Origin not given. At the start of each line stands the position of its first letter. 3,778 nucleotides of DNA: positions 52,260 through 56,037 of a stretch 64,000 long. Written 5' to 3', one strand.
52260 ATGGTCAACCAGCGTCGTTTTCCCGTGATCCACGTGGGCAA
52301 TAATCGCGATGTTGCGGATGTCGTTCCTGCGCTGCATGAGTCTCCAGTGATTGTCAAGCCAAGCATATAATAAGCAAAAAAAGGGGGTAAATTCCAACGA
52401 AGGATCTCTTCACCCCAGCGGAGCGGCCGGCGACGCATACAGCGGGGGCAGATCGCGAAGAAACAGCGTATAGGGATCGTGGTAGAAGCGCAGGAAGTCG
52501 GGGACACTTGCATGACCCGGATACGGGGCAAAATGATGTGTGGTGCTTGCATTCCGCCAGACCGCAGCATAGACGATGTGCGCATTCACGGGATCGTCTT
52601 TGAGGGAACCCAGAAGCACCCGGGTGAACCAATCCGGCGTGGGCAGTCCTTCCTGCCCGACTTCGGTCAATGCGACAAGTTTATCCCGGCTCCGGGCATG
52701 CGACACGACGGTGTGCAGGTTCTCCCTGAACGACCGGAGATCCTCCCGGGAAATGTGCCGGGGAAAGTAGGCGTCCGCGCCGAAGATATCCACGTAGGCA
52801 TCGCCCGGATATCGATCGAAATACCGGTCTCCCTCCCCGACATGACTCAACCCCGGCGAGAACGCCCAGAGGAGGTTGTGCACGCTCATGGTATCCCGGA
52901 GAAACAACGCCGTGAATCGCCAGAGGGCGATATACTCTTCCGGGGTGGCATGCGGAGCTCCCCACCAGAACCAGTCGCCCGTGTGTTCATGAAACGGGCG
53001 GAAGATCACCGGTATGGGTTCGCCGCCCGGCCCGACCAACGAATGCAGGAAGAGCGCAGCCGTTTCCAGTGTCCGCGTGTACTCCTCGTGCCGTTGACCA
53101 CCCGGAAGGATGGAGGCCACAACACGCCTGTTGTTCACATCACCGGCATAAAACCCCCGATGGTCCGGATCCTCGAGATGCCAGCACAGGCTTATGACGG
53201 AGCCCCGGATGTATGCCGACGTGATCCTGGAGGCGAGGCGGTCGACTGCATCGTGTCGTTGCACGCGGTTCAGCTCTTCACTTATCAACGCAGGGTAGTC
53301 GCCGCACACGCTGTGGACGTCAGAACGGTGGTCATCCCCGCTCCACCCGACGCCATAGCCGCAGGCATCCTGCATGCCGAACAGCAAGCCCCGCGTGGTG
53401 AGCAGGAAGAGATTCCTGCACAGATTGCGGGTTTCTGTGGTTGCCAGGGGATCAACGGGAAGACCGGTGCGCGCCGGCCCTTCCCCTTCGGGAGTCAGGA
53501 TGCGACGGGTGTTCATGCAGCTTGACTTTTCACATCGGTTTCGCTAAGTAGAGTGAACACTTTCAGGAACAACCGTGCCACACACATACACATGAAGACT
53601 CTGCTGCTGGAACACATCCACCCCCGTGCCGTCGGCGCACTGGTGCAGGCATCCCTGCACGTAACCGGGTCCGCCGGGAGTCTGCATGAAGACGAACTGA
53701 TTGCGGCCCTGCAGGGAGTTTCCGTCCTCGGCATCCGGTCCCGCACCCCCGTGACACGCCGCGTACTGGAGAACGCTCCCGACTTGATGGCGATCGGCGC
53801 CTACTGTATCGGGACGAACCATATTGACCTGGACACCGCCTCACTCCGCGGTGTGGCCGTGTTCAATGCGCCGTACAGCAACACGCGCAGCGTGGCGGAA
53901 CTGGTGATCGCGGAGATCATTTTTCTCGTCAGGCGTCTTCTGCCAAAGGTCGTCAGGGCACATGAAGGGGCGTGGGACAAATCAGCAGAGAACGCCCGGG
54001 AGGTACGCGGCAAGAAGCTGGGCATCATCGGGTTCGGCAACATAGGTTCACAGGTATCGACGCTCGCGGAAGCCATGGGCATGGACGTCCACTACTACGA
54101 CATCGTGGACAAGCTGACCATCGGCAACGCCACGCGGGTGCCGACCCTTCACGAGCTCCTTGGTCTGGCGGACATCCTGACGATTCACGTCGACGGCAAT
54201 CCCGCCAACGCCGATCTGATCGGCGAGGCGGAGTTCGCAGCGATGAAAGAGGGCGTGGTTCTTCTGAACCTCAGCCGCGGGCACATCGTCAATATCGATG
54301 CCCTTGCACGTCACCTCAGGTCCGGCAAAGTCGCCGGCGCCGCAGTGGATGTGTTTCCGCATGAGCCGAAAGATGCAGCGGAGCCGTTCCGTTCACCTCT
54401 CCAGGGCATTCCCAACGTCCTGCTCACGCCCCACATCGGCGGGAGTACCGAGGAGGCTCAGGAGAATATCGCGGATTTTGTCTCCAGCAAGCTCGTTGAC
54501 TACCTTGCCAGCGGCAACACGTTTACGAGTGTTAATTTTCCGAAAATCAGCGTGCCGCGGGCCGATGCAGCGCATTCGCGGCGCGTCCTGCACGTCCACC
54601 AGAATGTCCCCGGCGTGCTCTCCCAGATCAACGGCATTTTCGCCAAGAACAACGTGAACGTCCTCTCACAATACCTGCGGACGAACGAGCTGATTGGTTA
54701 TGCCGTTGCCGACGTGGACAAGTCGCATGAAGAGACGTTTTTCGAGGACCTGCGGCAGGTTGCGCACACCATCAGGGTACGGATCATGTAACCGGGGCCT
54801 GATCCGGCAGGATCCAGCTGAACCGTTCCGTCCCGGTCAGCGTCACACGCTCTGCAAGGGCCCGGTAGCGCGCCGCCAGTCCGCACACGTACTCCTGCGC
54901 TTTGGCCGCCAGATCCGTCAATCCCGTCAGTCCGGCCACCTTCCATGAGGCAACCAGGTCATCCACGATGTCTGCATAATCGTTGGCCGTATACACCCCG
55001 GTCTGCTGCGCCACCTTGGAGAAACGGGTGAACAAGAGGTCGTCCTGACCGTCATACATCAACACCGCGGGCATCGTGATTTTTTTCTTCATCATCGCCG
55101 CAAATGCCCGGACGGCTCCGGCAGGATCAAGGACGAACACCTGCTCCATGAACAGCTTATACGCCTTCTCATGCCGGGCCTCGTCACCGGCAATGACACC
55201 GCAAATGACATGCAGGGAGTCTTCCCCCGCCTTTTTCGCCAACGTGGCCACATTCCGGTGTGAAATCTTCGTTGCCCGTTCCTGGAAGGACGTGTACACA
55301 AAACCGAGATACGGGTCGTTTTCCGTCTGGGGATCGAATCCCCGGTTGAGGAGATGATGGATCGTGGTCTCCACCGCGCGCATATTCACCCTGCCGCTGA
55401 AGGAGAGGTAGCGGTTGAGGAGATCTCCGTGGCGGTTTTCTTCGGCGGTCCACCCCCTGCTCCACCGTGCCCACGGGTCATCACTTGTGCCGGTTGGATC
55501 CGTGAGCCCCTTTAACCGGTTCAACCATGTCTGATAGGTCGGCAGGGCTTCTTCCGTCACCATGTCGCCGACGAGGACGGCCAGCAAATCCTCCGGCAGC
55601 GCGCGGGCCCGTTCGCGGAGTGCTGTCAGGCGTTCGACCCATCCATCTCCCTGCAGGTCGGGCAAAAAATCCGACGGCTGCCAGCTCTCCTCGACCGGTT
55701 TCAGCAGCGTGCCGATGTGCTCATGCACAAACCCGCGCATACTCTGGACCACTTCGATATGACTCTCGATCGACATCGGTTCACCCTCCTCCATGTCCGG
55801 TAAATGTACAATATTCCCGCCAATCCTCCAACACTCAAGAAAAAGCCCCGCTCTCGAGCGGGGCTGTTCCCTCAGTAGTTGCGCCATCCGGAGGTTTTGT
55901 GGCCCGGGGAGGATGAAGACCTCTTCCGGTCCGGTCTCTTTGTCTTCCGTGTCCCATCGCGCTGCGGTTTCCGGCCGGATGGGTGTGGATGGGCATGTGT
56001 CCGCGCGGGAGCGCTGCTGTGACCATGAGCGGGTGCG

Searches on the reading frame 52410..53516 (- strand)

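Call 68: search_protein_families(library=pfam, proteins=[window:52410-53516:-], max_evalue=0.001)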
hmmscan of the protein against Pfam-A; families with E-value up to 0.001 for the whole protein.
window:52410-53516:- (368 aa): 1 family
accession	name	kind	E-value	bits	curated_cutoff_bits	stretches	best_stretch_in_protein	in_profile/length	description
PF02156.21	Glyco_hydro_26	-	7.2e-37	127.8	20.2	1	21-260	1-240/311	Glycosyl hydrolase family 26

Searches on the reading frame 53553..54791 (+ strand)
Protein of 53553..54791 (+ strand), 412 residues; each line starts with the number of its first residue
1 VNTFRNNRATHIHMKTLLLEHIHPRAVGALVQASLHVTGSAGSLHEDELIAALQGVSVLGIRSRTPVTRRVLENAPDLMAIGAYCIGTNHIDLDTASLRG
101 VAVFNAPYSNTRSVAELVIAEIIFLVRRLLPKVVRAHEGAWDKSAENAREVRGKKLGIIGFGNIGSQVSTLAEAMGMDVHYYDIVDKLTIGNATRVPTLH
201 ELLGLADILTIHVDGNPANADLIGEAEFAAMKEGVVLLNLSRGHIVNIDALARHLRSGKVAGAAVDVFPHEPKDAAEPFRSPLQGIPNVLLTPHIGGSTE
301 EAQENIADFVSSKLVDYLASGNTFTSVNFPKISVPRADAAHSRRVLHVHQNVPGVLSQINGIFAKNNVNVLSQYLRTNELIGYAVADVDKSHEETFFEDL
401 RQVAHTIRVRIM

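Call 68: search_protein_families(library=pfam, proteins=[window:53553-54791:+], max_evalue=0.001)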
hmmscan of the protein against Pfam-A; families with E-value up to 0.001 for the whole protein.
window:53553-54791:+ (412 aa): 4 families
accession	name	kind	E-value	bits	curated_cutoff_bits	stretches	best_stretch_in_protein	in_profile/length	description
PF02826.25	2-Hacid_dh_C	-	1.1e-46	158.8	25.1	1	121-296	3-178/178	D-isomer specific 2-hydroxyacid dehydrogenase, NAD binding domain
PF00389.36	2-Hacid_dh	-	2e-30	105.6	24.6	1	17-328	2-134/134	D-isomer specific 2-hydroxyacid dehydrogenase, catalytic domain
PF22629.2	ACT_AHAS_ss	-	5.6e-10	39.7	27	1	347-407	3-66/67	AHAS small subunit-like ACT domain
PF01842.31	ACT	-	1.3e-05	25.3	27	1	348-395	7-56/66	ACT domain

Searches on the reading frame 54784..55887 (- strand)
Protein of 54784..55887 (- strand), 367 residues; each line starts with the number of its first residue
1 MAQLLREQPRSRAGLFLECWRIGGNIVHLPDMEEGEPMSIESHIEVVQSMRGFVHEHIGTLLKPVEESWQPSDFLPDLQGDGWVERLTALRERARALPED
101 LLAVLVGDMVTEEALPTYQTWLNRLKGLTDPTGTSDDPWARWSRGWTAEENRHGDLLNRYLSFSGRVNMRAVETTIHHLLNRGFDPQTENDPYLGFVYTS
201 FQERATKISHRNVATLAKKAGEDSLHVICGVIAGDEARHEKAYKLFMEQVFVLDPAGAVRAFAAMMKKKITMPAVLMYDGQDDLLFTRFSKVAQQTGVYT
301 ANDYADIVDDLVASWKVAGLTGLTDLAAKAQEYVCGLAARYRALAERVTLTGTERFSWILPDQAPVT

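Call 68: search_protein_families(library=pfam, proteins=[window:54784-55887:-], max_evalue=0.001)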
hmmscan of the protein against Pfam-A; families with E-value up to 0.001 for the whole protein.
window:54784-55887:- (367 aa): 1 family
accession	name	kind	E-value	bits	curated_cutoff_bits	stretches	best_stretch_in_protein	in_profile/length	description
PF03405.20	FA_desaturase_2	-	1.9e-136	454.6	22.7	1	43-359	2-324/325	Fatty acid desaturase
